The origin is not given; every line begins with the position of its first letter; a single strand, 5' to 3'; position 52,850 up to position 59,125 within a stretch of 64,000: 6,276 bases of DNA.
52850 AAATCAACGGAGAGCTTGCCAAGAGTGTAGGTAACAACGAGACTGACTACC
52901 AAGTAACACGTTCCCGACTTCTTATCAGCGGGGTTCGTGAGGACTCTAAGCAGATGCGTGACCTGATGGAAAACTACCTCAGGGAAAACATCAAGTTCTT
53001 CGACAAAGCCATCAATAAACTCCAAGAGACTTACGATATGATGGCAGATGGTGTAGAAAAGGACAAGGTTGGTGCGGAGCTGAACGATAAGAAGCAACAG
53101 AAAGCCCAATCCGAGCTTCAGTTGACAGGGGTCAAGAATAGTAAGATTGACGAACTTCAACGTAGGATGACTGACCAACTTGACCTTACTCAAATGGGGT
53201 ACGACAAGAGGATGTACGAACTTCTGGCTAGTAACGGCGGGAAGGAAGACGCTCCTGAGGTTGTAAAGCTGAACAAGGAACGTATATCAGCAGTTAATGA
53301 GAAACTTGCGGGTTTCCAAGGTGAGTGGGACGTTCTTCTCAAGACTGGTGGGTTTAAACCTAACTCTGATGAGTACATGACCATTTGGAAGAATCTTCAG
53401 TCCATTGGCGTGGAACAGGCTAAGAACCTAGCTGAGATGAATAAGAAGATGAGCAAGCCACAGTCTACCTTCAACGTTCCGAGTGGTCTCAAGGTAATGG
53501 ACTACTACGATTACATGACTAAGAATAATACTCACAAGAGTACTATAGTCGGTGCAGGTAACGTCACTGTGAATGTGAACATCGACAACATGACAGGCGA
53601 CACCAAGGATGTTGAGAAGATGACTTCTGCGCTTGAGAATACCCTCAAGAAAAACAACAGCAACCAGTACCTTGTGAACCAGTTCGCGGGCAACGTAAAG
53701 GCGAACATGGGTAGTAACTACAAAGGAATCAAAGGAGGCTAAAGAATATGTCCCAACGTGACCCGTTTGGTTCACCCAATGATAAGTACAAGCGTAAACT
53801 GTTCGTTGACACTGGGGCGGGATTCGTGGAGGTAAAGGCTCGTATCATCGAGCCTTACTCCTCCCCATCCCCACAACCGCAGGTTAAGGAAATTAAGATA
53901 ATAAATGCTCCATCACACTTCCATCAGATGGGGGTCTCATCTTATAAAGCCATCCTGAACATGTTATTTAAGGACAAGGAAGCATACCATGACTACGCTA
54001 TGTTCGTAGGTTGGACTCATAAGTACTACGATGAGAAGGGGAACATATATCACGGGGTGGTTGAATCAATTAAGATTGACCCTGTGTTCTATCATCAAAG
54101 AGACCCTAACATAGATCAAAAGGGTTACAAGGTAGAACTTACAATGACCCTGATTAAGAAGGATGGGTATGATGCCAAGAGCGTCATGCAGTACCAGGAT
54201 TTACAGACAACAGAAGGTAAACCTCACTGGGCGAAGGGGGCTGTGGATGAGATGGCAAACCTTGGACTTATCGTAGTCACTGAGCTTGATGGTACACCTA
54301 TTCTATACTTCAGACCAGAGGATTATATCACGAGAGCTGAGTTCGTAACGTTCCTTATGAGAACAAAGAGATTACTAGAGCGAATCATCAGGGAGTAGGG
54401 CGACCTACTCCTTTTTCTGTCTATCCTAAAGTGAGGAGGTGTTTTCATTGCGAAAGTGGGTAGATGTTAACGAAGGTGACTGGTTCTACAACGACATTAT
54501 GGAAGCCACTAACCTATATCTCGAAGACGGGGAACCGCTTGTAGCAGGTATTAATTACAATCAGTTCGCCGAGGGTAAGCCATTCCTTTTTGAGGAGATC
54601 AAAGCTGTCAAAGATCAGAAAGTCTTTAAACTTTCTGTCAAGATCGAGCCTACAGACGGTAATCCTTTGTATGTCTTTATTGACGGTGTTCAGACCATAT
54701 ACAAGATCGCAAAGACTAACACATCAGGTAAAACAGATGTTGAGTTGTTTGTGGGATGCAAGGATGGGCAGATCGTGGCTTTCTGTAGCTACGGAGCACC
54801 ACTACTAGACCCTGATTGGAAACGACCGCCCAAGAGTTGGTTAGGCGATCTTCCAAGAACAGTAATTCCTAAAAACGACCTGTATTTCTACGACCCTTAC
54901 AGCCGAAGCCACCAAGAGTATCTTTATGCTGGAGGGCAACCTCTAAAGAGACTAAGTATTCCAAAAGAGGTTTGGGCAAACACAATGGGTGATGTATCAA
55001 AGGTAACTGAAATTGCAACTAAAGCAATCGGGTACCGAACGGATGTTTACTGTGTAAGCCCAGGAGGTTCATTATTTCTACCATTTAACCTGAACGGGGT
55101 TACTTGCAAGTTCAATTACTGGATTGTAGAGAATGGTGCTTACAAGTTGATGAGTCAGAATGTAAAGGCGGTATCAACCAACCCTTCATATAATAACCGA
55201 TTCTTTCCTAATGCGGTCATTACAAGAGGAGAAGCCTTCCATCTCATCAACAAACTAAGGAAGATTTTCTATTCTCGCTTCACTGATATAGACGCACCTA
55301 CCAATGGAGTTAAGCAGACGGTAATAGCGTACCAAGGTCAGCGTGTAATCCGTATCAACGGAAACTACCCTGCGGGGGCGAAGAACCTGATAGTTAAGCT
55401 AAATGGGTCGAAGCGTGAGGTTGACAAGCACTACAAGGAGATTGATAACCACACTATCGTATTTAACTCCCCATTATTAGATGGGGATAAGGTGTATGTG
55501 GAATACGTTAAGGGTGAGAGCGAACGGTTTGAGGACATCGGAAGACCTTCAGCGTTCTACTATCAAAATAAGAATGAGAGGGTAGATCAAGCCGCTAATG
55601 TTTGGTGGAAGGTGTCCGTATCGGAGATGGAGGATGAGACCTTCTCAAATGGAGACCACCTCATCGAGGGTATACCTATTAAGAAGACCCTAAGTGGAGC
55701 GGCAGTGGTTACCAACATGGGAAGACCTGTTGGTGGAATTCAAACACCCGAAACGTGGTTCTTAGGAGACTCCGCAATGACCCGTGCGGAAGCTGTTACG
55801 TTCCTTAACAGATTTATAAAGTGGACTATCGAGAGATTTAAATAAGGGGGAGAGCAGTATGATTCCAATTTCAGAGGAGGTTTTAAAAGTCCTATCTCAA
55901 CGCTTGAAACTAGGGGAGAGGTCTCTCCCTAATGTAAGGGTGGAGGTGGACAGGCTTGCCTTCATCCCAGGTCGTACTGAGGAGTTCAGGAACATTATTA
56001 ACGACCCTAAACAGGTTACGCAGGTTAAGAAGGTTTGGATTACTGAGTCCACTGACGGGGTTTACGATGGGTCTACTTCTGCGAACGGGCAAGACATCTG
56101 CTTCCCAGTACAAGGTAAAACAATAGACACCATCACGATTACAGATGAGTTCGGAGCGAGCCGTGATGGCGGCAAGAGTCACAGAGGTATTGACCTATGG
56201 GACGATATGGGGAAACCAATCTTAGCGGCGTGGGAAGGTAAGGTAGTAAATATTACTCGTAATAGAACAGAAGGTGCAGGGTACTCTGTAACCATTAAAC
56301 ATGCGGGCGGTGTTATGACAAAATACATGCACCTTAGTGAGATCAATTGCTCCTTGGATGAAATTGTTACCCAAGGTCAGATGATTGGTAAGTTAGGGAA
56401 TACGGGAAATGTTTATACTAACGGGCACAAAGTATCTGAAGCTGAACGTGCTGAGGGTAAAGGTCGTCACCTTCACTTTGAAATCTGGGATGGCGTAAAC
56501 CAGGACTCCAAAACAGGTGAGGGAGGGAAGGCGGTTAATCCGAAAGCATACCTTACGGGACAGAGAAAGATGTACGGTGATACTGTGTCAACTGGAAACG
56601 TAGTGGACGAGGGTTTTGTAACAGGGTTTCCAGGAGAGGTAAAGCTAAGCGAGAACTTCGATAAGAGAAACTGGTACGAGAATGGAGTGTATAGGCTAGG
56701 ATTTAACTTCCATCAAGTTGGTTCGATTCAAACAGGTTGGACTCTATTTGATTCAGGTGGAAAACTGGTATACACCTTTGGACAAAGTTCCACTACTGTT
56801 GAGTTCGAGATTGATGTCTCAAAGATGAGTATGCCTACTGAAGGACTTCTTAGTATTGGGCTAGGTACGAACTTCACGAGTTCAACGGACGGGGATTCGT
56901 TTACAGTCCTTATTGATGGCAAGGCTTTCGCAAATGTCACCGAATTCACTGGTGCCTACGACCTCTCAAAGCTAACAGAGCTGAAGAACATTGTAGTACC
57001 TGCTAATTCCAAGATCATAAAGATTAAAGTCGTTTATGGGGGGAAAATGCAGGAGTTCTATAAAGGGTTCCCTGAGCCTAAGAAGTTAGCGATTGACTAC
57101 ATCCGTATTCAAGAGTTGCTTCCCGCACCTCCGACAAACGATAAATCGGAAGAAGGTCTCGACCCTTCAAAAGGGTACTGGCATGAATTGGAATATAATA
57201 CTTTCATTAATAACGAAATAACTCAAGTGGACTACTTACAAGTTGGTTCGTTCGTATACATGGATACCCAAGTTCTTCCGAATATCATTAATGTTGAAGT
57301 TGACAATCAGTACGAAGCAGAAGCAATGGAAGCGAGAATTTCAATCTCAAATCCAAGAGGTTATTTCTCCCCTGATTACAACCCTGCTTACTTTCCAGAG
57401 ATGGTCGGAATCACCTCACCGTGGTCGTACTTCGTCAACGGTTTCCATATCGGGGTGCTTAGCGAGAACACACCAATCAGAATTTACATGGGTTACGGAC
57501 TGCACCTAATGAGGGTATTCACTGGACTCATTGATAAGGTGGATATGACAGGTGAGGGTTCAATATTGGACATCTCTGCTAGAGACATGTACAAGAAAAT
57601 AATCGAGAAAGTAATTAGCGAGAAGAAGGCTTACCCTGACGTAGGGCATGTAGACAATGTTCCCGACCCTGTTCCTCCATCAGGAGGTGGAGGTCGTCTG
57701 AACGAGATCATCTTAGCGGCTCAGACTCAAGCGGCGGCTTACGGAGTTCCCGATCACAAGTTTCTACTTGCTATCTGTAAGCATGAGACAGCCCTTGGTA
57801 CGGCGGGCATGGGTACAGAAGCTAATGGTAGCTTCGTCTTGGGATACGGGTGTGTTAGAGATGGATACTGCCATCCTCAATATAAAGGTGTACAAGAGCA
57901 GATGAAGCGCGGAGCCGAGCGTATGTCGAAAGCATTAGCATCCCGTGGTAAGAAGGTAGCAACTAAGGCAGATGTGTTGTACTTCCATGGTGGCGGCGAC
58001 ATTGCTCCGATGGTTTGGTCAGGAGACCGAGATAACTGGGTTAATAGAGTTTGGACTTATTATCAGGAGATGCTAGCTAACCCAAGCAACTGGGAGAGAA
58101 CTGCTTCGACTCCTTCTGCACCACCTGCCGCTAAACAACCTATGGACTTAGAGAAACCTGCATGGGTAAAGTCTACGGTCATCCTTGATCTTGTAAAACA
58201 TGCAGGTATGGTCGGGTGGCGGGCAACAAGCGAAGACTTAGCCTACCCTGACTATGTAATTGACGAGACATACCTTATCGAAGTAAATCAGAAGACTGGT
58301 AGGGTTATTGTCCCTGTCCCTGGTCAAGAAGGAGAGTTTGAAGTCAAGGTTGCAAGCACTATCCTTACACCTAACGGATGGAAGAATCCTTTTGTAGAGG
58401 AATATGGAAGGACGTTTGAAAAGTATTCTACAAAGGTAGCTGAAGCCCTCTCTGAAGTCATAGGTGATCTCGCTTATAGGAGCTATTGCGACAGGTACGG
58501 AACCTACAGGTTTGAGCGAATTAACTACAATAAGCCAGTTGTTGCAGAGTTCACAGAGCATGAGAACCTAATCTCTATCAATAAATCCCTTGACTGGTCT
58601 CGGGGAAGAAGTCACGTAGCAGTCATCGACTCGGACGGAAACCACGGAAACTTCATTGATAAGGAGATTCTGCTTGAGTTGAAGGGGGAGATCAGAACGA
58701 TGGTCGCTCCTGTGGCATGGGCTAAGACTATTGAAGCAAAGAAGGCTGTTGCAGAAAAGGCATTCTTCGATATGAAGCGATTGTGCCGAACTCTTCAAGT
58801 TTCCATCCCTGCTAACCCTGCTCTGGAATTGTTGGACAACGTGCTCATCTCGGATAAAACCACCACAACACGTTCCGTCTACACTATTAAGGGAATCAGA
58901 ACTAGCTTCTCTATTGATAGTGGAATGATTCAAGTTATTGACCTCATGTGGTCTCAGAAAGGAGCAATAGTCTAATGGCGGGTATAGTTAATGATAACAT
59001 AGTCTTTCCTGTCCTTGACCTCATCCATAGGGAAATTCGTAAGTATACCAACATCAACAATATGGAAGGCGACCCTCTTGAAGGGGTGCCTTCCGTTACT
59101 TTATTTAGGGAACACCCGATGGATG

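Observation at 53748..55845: SLH (S-layer homology)-like motifs at the C-termini of two tail proteins; a separate secreted SLH protein at 22156-22953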

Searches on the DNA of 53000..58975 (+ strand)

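Call 5: search_dna_similar(query=window:53000-58975:+, collection=phages, mode=near, max_rows=20)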
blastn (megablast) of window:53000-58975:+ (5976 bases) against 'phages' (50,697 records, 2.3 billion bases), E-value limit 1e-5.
No match.
